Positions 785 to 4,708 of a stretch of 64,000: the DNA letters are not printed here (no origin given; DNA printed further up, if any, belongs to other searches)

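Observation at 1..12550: Accessory operon coupling an ABC importer to three very large extracytoplasmic or membrane proteins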

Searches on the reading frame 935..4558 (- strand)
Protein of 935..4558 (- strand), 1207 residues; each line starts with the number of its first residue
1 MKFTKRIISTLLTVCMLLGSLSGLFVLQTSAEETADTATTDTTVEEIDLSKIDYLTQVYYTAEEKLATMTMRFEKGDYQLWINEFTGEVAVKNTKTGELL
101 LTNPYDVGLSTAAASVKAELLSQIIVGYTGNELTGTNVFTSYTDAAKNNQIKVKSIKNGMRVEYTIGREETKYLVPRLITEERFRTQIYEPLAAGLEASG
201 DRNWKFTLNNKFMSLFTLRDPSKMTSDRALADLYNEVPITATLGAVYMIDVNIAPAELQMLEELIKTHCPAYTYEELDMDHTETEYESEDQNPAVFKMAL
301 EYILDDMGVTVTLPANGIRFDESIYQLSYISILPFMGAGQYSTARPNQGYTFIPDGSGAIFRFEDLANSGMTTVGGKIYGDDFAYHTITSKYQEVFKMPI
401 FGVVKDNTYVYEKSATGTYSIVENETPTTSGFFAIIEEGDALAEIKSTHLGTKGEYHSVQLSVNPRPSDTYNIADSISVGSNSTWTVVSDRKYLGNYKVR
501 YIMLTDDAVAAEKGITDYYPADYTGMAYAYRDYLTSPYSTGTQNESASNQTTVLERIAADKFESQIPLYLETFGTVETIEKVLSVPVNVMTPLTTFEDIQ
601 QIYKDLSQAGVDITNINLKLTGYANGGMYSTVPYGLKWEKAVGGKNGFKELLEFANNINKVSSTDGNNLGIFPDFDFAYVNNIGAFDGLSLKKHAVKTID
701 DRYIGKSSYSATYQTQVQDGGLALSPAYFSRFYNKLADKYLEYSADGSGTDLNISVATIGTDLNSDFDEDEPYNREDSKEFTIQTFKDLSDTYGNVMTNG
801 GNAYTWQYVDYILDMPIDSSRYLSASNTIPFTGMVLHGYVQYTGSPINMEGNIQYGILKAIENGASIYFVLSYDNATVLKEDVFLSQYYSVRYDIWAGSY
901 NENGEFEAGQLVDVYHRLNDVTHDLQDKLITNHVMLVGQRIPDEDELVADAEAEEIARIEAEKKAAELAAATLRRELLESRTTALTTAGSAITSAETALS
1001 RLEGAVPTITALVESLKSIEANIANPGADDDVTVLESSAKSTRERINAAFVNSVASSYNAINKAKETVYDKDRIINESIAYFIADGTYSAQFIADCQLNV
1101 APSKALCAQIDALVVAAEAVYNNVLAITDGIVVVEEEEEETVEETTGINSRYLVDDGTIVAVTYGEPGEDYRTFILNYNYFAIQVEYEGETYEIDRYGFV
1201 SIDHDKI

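Call 9: search_protein_families(library=pfam, proteins=[window:935-4558:-], max_evalue=0.01)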
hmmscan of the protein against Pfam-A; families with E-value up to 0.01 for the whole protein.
window:935-4558:- (1207 aa): 1 family
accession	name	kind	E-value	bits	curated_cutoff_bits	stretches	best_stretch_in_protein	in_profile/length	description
PF18952.6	DUF5696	-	7.8e-122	408.3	25.6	1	276-936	3-576/612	Family of unknown function (DUF5696)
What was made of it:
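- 1739..4465 (-): DUF5696 protein residues 32-940: head made of an N domain, a beta-sandwich and a (beta/alpha)8-barrel-like region with a GH129/GH101-like fold. Pfam DUF5696 E = 8e-122 (call 9).
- On DUF5696 (PF18952): 408 bits against a cut-off of 25.6, residues 276-936 (call 9).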

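Call 11: search_protein_families(library=ncbifam, proteins=[window:935-4558:-], max_evalue=0.1)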
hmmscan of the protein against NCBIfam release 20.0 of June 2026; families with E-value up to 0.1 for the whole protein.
window:935-4558:- (1207 aa): 1 family
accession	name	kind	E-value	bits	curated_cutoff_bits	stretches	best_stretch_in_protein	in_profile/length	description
NF008728.0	PRK11742.1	equivalog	0.056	11.8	840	0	1091-1160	490-553/598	NADH-quinone oxidoreductase subunit C/D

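Call 13: find_encoding_contigs(protein=window:935-4558:-, flank=10000, max_places=6)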
Protein window:935-4558:- (1207 aa): no gene with exactly this product is on record in the collection.

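Call 14: search_solved_structures(query=window:935-4558:-, max_evalue=1)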
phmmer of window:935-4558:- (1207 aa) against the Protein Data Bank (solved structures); distinct sequences matched with E-value up to 1: 1.
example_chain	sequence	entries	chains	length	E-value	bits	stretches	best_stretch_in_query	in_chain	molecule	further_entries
8he5_O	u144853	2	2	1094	0.9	10.4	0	915-974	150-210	DNA repair protein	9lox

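Call 16: find_homologous_proteins(query=window:935-4558:-, max_evalue=0.00001)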
Query window:935-4558:- (1207 aa): 1545 proteins with E <= 0.00001 among 8000 candidates; the best 120 are listed.
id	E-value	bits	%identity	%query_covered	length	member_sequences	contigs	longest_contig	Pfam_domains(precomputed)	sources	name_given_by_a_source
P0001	0.0e+0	2241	83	100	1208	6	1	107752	PF18952.7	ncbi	-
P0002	0.0e+0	2206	82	100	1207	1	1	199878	PF18952.7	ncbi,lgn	-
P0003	0.0e+0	2166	80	100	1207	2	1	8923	PF18952.7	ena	-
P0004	0.0e+0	2127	79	100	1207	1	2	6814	PF18952.7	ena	-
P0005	0.0e+0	2125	79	100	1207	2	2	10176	PF18952.7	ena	-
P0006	0.0e+0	2120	78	100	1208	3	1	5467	PF18952.7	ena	-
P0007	0.0e+0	2109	77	100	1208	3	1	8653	PF18952.7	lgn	-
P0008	0.0e+0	2079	91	83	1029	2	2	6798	PF18952.7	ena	-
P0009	0.0e+0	2069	76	100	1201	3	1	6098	PF18952.7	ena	-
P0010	0.0e+0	2056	77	100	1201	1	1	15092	PF18952.7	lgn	-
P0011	0.0e+0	1922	71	100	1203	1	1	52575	PF18952.7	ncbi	-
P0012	0.0e+0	1880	70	100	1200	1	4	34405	PF18952.7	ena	-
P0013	0.0e+0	1876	70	100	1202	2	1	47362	PF18952.7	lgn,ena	-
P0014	0.0e+0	1845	69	100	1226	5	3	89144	PF18952.7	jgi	-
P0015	0.0e+0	1793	66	100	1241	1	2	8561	PF18952.7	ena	-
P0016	0.0e+0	1747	65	100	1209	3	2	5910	PF18952.7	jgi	-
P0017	0.0e+0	1706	64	100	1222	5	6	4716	PF18952.7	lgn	-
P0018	0.0e+0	1664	63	100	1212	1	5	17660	PF18952.7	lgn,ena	-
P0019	0.0e+0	1657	63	100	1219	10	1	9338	PF18952.7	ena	-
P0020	0.0e+0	1652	62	100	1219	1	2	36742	PF18952.7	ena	-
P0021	0.0e+0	1649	63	100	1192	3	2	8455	PF18952.7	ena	-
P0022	0.0e+0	1639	62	100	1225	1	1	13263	PF18952.7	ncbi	-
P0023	0.0e+0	1636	62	100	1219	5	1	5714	PF18952.7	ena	-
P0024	0.0e+0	1636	62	100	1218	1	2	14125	PF18952.7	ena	-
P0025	0.0e+0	1632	62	100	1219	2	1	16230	PF18952.7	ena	-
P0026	0.0e+0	1627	62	100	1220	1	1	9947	PF18952.7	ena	-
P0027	0.0e+0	1626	61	100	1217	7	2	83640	PF18952.7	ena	-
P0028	0.0e+0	1622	62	100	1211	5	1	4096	PF18952.7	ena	-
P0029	0.0e+0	1618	62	100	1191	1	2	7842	PF18952.7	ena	-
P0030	0.0e+0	1615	63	100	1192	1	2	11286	PF18952.7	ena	-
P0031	0.0e+0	1611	61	100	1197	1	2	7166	PF18952.7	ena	-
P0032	0.0e+0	1602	61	100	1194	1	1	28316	PF18952.7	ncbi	-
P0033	0.0e+0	1596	61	100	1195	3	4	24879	PF18952.7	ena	-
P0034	0.0e+0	1592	61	100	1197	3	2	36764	PF18952.7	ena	-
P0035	0.0e+0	1587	60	100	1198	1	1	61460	PF18952.7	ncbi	-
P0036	0.0e+0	1586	61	100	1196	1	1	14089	PF18952.7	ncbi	-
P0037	0.0e+0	1584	60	100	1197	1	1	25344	PF18952.7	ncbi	-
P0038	0.0e+0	1582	60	99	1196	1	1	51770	PF18952.7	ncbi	-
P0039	0.0e+0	1581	60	100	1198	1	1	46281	PF18952.7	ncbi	-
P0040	0.0e+0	1578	60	100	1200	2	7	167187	PF18952.7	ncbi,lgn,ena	-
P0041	0.0e+0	1577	61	100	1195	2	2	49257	PF18952.7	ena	-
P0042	0.0e+0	1576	61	100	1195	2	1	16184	PF18952.7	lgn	-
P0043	0.0e+0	1568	61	99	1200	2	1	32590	PF18952.7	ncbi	-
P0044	0.0e+0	1561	59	100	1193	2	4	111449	PF18952.7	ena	-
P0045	0.0e+0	1553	60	100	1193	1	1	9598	PF18952.7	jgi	jgi:hypothetical protein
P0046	0.0e+0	1552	60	99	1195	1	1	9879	PF18952.7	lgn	-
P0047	0.0e+0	1525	59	100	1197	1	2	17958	PF18952.7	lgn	-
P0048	0.0e+0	1515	58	100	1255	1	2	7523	PF18952.7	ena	-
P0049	0.0e+0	1490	64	88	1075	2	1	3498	PF18952.7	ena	-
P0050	0.0e+0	1328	61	82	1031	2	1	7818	PF18952.7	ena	-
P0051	0.0e+0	1120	47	99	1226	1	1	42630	PF18952.7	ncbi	-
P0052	0.0e+0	1057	46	100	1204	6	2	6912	PF18952.7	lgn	-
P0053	0.0e+0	1055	47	100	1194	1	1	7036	PF18952.7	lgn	-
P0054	0.0e+0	1044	46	100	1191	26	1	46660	PF18952.7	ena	-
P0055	0.0e+0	1044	46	100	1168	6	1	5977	PF18952.7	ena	-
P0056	0.0e+0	1038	51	84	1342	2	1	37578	PF18952.7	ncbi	-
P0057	0.0e+0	1034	52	84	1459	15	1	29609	PF18952.7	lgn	-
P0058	0.0e+0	1032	51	84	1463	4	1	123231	PF18952.7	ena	-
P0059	0.0e+0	1031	46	100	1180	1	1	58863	PF18952.7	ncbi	-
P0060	0.0e+0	1030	52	85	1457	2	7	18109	PF18952.7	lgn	-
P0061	0.0e+0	1029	46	100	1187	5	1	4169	PF18952.7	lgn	-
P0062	0.0e+0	1027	51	81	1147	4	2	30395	PF18952.7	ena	-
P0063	0.0e+0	1022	46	99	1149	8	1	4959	PF18952.7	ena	-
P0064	0.0e+0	1021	46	100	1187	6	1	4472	PF18952.7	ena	-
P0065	0.0e+0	1021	50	84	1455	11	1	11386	PF18952.7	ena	-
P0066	0.0e+0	1019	46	99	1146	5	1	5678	PF18952.7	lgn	-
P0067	0.0e+0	1018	51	81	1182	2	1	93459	PF18952.7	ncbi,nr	ncbi:MAG: hypothetical protein IJW99_07990 [Clostridia bacterium]|nr:hypothetical protein [Clostridi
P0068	0.0e+0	1017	51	83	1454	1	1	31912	PF18952.7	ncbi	-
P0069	0.0e+0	1015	47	94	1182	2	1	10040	PF18952.7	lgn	-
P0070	0.0e+0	1012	50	84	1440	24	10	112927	PF18952.7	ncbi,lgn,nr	ncbi:MAG TPA: hypothetical protein GX011_05265 [Clostridiales bacterium]|nr:hypothetical protein [Cl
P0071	1.5e-298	1012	45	99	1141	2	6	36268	PF18952.7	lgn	-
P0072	1.6e-298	1011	51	84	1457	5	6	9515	PF18952.7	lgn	-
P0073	6.9e-298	1009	50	84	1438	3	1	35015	PF18952.7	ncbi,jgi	-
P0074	1.6e-297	1008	51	79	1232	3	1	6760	PF18952.7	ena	-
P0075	1.1e-296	1005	51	85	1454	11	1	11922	PF18952.7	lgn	-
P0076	1.3e-296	1005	50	84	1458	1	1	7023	PF18952.7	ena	-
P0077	1.8e-296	1005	51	79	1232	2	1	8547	PF18952.7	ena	-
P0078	7.8e-296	1003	51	81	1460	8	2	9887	PF18952.7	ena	-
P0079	1.2e-295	1002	51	84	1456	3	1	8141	PF18952.7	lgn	-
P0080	1.5e-295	1002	49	81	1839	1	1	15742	PF18952.7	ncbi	-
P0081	2.1e-295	1001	45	100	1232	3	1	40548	PF18952.7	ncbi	-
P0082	3.3e-295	1000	44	99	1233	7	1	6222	PF18952.7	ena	-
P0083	5.1e-293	993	50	84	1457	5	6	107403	PF18952.7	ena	-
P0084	3.5e-292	990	50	80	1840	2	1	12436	PF18952.7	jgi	-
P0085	4.8e-292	990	48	85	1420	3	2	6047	PF18952.7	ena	-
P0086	8.3e-292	989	48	84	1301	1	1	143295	PF18952.7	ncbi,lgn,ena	-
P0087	2.3e-291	988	43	95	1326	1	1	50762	PF18952.7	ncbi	-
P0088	4.4e-291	987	49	78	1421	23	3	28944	PF18952.7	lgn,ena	-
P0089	4.8e-291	987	46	88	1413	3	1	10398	PF18952.7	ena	-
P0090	2.2e-290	984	51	78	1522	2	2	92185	PF18952.7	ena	-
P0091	2.4e-290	984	48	88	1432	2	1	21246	PF18952.7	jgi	jgi:hypothetical protein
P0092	2.5e-290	984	50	78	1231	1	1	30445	PF18952.7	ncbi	-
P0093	6.5e-290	983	48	84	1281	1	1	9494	PF18952.7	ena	-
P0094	1.8e-289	981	45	91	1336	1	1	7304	PF18952.7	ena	-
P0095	1.9e-289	981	45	99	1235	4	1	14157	PF18952.7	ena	-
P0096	3.0e-289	981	46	95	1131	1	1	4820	PF18952.7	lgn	-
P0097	3.1e-289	981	50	83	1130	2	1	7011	PF18952.7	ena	-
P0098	3.4e-289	981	44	99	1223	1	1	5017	PF18952.7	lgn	-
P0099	4.3e-289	980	45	99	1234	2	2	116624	PF18952.7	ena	-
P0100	9.0e-289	979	48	80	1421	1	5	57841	PF18952.7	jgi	-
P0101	1.0e-288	979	49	81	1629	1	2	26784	PF18952.7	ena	-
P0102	2.6e-288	978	43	99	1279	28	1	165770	PF18952.7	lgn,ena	-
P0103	4.3e-288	977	50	82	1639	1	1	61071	PF18952.7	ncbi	-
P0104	6.1e-288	976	48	80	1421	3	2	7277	PF18952.7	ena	-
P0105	3.0e-287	974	46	84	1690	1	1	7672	PF18952.7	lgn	-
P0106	3.5e-287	974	50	79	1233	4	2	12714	PF18952.7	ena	-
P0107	4.4e-287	974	44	99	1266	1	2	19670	PF18952.7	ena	-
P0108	2.5e-286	971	47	81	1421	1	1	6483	PF18952.7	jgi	-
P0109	7.2e-286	970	48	80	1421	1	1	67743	PF18952.7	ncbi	-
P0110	4.3e-285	967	44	99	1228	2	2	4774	PF18952.7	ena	-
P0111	4.4e-285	967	48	80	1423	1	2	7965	PF18952.7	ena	-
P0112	1.0e-284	966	48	79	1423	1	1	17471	PF18952.7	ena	-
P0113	1.2e-284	965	44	99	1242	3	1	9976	PF18952.7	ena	-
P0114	1.4e-284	965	48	79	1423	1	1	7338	PF18952.7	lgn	-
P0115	2.7e-284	964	47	81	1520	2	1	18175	PF18952.7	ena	-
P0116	5.3e-284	963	46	86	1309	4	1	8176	PF18952.7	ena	-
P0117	1.8e-283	962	48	79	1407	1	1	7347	PF18952.7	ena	-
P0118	2.5e-283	961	46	89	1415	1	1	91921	PF18952.7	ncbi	-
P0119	4.1e-283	960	50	81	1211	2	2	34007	PF18952.7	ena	-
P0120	5.7e-283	960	43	99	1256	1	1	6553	PF18952.7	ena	-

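Call 17: find_encoding_contigs(protein=P0001, flank=10000, max_places=2)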
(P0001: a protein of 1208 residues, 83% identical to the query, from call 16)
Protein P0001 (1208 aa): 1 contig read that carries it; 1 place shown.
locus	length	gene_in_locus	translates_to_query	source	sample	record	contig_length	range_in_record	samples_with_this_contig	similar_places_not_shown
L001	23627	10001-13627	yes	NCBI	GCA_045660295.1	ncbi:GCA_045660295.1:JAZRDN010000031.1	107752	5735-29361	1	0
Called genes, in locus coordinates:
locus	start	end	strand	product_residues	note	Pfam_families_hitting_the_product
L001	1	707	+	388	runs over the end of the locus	PF00266:Aminotran_5, PF01212:Beta_elim_lyase, PF01041:DegT_DnrJ_EryC1 (weak)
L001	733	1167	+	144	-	PF01592:NifU_N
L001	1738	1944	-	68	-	-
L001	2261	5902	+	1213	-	PF16990:CBM_35 (faint)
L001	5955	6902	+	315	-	PF00528:BPD_transp_1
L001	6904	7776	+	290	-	-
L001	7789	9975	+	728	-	PF13432:TPR_16 (faint), PF04893:Yip1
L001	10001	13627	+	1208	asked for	PF18952:DUF5696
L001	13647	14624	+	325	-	PF00528:BPD_transp_1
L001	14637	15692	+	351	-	PF00528:BPD_transp_1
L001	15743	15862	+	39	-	-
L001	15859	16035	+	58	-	-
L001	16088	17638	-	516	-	-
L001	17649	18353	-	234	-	-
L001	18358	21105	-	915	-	PF07517:SecA_DEAD, PF00270:DEAD, PF01043:SecA_PP_bind, PF21090:P-loop_SecA, PF07516:SecA_SW, PF02810:SEC-C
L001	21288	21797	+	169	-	PF00588:SpoU_methylase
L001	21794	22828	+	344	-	PF00733:Asn_synthase (weak), PF02540:NAD_synthase (weak), PF03054:tRNA_Me_trans, PF06508:QueC (weak), PF24167:DUF7411 (weak), PF20259:tRNA_Me_trans_M, PF20258:tRNA_Me_trans_C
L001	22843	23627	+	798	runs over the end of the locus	PF00580:UvrD-helicase, PF01443:Viral_helicase1 (faint), PF13245:AAA_19, PF00580:UvrD-helicase, PF13361:UvrD_C, PF13538:UvrD_C_2 (faint), PF21196:PcrA_UvrD_tudor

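Call 18: find_encoding_contigs(protein=P0040, flank=10000, max_places=2)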
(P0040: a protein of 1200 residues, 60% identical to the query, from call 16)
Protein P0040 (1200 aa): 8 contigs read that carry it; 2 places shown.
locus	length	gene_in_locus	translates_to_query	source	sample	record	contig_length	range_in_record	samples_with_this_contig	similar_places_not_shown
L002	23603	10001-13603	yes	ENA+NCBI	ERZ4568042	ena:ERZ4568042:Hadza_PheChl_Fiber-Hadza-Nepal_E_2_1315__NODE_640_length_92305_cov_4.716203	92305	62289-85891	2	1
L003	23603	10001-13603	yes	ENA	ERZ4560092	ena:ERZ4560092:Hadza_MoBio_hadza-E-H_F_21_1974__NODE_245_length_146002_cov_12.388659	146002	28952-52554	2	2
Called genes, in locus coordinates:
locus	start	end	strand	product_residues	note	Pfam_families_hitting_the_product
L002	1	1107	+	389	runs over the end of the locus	PF00266:Aminotran_5, PF01212:Beta_elim_lyase, PF01041:DegT_DnrJ_EryC1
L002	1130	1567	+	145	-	PF01592:NifU_N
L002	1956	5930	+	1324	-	PF01547:SBP_bac_1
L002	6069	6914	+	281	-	-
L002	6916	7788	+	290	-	-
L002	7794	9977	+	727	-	PF13432:TPR_16 (weak), PF04893:Yip1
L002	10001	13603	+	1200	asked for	PF18952:DUF5696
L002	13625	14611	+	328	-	PF00528:BPD_transp_1 (weak)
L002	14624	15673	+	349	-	PF00528:BPD_transp_1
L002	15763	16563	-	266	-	-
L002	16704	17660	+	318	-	PF00246:Peptidase_M14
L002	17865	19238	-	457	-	PF00860:Xan_ur_permease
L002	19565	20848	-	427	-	PF00295:Glyco_hydro_28, PF13229:Beta_helix (weak)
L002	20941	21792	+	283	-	PF02311:AraC_binding, PF07883:Cupin_2, PF12833:HTH_18, PF00165:HTH_AraC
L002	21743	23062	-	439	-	PF07690:MFS_1, PF13347:MFS_2, PF07690:MFS_1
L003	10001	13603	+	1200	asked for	PF18952:DUF5696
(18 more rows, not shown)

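Call 20: find_encoding_contigs(protein=P0070, flank=10000, max_places=1)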
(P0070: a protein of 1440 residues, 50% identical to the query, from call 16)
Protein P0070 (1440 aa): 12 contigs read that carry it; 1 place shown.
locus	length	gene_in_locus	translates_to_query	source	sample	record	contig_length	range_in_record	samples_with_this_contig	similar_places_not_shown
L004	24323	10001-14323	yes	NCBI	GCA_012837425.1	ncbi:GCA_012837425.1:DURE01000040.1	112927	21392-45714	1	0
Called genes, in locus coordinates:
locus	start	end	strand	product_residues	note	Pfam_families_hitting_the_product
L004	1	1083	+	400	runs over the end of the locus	PF00266:Aminotran_5, PF01041:DegT_DnrJ_EryC1 (weak)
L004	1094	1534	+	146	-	PF01592:NifU_N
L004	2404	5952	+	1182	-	PF01547:SBP_bac_1, PF13416:SBP_bac_8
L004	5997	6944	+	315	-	PF00528:BPD_transp_1 (weak)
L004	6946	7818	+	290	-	PF00528:BPD_transp_1 (weak)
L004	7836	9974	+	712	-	PF01436:NHL (faint), PF13432:TPR_16 (faint), PF04893:Yip1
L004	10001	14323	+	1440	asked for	PF18952:DUF5696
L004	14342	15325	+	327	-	PF00528:BPD_transp_1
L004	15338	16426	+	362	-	PF00528:BPD_transp_1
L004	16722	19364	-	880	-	PF01411:tRNA-synt_2c, PF07973:tRNA_SAD, PF02272:DHHA1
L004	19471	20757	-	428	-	PF00278:Orn_DAP_Arg_deC, PF02784:Orn_Arg_deC_N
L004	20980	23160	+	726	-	PF00753:Lactamase_B (weak)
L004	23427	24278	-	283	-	PF01869:BcrAD_BadFG (weak), PF03630:Fumble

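Call 21: find_encoding_contigs(protein=P0102, flank=10000, max_places=1)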
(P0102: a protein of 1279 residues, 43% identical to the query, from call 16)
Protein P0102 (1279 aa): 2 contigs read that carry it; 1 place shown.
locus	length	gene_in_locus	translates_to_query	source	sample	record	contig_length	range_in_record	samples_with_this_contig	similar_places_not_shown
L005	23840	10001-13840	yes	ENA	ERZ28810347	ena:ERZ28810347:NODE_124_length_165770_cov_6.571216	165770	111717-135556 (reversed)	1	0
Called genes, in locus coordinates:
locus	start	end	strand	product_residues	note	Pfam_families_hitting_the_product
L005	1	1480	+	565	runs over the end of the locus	PF12673:SipL (faint), PF01476:LysM (faint)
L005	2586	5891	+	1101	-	PF01547:SBP_bac_1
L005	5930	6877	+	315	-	PF00528:BPD_transp_1 (weak)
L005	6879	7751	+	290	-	-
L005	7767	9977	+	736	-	PF01436:NHL (faint), PF17170:DUF5128 (faint), PF13432:TPR_16 (weak), PF04893:Yip1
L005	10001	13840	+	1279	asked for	PF18952:DUF5696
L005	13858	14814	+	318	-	PF00528:BPD_transp_1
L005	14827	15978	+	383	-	PF00528:BPD_transp_1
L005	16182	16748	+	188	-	-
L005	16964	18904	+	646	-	PF04055:Radical_SAM (faint), PF08497:Radical_SAM_N, PF11842:DUF3362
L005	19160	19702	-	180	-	-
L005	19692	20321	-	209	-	PF03167:UDG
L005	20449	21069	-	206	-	PF05389:MecA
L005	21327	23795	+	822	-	PF00270:DEAD (faint), PF06733:DEAD_2, PF13307:Helicase_C_2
